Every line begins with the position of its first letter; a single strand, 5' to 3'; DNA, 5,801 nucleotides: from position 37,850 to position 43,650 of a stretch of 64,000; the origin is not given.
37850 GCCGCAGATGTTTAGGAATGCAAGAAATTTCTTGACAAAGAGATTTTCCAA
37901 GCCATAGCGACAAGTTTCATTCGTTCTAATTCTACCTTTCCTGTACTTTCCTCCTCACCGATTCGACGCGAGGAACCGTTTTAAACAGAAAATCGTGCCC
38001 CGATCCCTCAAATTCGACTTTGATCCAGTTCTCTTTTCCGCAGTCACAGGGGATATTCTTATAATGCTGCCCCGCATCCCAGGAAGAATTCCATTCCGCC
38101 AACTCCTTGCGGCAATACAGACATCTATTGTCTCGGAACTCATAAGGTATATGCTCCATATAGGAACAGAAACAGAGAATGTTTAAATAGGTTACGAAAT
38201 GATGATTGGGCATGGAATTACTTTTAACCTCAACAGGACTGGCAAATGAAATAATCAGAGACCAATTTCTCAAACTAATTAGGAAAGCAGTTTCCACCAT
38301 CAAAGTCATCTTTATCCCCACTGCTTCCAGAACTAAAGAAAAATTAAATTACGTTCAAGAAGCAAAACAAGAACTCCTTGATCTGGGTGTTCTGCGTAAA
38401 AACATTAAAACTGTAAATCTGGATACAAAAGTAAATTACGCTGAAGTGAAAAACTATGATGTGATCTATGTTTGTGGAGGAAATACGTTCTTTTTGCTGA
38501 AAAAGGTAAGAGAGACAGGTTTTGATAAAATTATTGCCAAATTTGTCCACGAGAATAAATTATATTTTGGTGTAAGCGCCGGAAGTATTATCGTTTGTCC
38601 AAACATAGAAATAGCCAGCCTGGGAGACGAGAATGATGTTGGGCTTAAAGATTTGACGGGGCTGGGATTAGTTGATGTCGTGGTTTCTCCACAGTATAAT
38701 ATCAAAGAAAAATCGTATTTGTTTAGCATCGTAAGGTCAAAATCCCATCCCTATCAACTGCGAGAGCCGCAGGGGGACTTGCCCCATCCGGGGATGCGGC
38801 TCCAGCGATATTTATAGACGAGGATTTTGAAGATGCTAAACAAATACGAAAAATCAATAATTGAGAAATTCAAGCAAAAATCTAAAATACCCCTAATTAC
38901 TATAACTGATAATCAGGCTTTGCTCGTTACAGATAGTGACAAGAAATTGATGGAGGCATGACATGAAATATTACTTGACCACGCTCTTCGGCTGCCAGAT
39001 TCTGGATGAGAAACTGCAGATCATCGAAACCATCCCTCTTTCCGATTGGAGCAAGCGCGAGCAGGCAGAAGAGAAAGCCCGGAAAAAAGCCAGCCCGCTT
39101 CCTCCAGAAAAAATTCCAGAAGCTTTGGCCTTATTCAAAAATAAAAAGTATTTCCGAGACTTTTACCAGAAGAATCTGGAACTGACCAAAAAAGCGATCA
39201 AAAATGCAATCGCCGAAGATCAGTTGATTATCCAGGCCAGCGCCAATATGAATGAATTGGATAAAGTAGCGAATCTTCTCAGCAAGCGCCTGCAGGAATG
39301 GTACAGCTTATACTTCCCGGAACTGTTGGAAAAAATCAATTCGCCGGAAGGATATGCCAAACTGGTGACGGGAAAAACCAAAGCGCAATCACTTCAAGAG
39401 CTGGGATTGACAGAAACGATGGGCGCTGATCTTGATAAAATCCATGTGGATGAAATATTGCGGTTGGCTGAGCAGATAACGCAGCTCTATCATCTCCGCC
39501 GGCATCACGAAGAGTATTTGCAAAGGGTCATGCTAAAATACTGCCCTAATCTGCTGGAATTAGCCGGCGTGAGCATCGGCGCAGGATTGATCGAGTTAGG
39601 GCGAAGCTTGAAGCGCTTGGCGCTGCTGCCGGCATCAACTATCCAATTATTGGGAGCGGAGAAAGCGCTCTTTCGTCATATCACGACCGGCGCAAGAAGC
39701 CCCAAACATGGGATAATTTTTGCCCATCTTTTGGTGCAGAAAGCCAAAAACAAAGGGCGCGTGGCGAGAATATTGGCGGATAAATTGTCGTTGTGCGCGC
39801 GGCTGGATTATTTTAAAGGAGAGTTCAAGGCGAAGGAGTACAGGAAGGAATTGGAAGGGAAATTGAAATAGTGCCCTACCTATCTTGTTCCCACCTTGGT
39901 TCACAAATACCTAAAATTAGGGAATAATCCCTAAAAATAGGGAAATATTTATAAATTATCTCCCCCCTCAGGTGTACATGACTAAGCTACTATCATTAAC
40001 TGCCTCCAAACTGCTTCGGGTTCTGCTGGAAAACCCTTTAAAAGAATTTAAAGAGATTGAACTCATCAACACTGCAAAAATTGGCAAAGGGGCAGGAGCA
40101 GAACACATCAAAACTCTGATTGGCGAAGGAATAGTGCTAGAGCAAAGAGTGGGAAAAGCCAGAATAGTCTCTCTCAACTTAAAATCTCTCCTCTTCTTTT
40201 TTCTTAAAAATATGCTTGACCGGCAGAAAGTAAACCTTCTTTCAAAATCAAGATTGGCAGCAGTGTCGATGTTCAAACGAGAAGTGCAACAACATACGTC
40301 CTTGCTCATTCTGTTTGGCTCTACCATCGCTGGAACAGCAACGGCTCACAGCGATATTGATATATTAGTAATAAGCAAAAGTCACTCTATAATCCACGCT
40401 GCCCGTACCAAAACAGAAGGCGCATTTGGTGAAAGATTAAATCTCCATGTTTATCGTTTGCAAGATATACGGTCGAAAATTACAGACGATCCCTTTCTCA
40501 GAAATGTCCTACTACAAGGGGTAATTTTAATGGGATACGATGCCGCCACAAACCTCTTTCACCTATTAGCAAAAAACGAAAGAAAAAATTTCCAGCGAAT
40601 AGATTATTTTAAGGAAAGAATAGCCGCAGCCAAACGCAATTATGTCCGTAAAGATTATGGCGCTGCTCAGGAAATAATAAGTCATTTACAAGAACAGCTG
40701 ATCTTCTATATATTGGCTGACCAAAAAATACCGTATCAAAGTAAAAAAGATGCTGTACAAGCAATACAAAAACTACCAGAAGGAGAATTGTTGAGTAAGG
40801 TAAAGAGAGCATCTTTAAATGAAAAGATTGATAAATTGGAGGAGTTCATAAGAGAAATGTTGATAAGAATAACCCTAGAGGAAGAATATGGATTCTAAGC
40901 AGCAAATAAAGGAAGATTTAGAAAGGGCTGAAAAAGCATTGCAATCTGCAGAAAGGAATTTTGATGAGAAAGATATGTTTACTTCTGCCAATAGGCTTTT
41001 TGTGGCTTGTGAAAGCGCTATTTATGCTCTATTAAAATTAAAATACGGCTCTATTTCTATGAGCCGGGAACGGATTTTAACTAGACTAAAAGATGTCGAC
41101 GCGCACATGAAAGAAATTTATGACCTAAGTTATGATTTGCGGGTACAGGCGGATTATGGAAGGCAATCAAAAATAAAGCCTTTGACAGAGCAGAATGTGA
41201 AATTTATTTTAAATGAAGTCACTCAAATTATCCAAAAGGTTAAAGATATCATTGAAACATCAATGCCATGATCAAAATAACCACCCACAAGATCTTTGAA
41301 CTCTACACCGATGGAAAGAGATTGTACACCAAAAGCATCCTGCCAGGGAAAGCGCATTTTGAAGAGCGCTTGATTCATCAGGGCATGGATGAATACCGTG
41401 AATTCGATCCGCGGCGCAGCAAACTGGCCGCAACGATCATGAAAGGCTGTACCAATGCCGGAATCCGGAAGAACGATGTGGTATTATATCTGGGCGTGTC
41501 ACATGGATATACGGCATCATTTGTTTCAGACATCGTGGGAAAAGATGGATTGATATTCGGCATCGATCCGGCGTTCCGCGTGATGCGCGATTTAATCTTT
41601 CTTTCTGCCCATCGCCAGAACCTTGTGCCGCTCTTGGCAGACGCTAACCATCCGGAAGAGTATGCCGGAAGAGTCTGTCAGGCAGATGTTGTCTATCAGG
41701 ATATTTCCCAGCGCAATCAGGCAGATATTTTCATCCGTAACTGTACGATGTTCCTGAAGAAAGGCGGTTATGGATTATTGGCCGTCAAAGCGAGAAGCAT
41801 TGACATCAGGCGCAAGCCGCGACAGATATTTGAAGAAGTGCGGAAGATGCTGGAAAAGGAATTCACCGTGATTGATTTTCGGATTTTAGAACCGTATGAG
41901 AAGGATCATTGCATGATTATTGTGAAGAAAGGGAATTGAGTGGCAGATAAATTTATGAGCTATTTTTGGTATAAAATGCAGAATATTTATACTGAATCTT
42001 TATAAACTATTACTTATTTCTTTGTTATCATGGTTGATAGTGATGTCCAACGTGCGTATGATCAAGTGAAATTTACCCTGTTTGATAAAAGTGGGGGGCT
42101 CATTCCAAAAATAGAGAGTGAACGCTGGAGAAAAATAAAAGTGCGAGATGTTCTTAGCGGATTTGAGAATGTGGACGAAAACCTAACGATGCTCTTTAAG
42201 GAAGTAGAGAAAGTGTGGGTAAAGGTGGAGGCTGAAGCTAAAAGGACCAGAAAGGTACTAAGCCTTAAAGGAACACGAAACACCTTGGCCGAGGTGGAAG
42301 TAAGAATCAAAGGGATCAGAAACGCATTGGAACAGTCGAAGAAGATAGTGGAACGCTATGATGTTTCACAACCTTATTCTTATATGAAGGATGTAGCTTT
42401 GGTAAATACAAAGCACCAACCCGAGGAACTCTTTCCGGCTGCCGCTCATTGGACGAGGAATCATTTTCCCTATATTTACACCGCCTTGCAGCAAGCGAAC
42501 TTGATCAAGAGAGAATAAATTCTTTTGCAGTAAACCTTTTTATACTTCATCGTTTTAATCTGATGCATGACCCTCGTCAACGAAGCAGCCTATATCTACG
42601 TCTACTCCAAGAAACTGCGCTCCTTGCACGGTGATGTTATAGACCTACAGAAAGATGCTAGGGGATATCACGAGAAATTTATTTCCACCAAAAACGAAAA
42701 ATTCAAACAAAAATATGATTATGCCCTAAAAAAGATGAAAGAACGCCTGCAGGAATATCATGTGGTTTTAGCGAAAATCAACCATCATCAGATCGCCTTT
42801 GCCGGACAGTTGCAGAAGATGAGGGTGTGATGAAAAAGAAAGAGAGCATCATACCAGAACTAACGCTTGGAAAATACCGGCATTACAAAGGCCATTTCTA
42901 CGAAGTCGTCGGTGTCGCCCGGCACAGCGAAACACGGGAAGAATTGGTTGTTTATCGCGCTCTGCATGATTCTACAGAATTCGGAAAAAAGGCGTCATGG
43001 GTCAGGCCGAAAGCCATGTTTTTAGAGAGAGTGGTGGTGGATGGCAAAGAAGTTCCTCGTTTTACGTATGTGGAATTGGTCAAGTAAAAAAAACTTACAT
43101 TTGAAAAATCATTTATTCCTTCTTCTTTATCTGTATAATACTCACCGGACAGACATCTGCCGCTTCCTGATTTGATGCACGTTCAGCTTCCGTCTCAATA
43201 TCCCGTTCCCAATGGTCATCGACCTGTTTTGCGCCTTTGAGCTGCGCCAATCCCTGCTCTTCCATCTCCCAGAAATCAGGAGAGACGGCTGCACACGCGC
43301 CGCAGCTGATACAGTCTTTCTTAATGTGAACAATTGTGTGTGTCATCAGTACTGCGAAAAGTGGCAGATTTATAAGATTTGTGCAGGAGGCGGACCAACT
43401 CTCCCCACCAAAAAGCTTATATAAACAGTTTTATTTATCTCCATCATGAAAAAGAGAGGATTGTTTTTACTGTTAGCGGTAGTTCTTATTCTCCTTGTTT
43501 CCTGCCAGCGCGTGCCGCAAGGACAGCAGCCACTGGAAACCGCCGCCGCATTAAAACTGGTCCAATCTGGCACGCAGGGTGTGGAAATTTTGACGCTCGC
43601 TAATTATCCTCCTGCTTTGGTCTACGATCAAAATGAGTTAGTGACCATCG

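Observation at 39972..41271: HEPN-MNT toxin-antitoxin-like cassette inserted inside the nop5-fibrillarin operon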

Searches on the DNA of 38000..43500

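Call 60: search_rna_families(source=window, start=38000, end=43500, threshold=evalue, max_evalue=1)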
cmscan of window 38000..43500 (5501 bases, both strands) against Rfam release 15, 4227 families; matches with E-value up to 1: 0.
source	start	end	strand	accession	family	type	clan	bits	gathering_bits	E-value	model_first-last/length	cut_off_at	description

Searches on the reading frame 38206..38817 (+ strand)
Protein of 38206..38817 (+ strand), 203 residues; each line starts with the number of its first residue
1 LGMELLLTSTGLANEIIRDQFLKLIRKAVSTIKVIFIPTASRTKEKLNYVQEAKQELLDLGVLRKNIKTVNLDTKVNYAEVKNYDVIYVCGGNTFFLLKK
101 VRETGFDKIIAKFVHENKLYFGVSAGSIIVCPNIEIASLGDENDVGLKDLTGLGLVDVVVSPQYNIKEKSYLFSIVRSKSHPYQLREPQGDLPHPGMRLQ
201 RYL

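Call 3: search_protein_families(library=pfam, proteins=[window:38206-38817:+], max_evalue=0.1)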
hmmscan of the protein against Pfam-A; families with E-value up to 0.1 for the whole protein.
window:38206-38817:+ (203 aa): 5 families
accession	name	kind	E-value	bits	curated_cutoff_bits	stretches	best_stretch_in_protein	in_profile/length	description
PF03575.23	Peptidase_S51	-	1.4e-37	129.8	23.9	1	5-169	1-172/206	Peptidase family S51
PF07685.20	GATase_3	-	1.2e-06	28.7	27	1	59-162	15-117/196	CobB/CobQ-like glutamine amidotransferase domain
PF01174.25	SNO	-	0.0063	16.8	27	1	78-137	28-88/188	SNO glutamine amidotransferase family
PF01965.30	DJ-1_PfpI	-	0.023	14.9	26.6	1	69-130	47-107/165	DJ-1/PfpI family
PF08103.16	Antimicrobial_8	-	0.081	13.5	21.4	0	24-33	5-14/17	Uperin family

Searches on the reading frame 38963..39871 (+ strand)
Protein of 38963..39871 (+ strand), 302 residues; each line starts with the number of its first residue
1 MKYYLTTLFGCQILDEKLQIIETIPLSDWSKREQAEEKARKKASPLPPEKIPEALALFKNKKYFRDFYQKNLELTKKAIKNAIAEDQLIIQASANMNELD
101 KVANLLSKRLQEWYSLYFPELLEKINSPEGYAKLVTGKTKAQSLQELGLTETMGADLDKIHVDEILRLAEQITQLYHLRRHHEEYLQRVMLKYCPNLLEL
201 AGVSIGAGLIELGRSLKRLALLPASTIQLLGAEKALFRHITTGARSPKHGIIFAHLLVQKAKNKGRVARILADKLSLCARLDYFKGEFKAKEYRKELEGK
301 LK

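Call 3: search_protein_families(library=pfam, proteins=[window:38963-39871:+], max_evalue=0.1)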
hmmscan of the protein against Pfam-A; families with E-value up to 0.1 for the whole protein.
window:38963-39871:+ (302 aa): 1 family
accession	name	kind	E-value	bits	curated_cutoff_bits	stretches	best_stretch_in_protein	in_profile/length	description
PF01798.23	Nop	-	2e-51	175.1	25.4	1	97-302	3-227/228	snoRNA binding domain, fibrillarin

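Call 4: search_protein_families(library=ncbifam, proteins=[window:38963-39871:+], max_evalue=0.1)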
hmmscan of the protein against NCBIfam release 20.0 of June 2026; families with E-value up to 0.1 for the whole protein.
window:38963-39871:+ (302 aa): 3 families
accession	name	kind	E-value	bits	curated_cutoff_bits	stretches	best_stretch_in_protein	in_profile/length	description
NF011121.0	PRK14552.1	equivalog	1.4e-73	248.3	452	1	50-301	101-373/417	C/D box methylation guide ribonucleoprotein complex aNOP56 subunit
TIGR02555.1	OrgA_MxiK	equivalog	0.0051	16.6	118.6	1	59-130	90-159/185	type III secretion apparatus protein OrgA/MxiK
NF047500.1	choline_R_CudC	equivalog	0.093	12.6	218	0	61-129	94-164/171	choline uptake/conversion transcriptional regulator CudC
